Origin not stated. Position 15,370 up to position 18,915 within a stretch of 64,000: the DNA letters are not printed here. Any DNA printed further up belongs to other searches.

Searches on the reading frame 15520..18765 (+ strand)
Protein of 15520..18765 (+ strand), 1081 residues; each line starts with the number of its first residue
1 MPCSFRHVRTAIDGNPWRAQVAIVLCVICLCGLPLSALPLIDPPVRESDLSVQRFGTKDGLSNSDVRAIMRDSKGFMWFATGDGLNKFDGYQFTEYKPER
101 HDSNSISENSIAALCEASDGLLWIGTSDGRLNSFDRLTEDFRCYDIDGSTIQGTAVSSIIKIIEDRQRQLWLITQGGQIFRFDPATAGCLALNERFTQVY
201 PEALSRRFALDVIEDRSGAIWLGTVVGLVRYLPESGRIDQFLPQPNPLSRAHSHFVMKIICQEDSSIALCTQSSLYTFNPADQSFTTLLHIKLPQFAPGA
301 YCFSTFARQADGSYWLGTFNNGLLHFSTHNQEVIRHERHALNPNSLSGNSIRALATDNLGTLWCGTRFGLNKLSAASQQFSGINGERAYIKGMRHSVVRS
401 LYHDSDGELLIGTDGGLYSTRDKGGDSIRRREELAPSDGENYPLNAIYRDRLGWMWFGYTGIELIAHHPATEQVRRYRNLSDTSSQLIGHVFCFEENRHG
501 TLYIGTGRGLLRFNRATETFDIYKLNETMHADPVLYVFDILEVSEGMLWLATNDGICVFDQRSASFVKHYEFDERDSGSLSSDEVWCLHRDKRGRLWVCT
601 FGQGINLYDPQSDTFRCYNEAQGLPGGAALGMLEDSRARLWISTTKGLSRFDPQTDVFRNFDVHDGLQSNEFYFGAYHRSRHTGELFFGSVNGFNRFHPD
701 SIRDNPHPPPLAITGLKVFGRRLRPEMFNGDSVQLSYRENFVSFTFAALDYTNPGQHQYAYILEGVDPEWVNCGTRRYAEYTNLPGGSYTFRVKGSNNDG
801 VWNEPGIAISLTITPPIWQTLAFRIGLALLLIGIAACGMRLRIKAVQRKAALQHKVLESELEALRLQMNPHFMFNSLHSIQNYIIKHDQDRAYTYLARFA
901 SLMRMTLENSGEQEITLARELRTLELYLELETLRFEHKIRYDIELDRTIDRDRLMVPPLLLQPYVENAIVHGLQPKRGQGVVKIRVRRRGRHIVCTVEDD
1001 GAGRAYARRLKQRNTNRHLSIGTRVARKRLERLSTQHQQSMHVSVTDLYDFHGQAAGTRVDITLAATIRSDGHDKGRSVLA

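Call 75: search_protein_families(library=pfam, proteins=[window:15520-18765:+], max_evalue=0.0001)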
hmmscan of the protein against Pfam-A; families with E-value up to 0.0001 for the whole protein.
window:15520-18765:+ (1081 aa): 4 families
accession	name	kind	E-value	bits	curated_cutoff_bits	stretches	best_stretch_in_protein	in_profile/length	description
PF07494.17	Reg_prop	-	5e-41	133.9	20.4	0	579-602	1-24/24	Two component regulator propeller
PF06580.19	His_kinase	-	1.3e-21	77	25.2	1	860-938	2-80/81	Histidine kinase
PF07495.19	Y_Y_Y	-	5e-17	62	26.6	1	750-813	1-64/65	Y_Y_Y domain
PF08450.18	SGL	-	4.6e-06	26.8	26.3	0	115-224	8-103/246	SMP-30/Gluconolactonase/LRE-like region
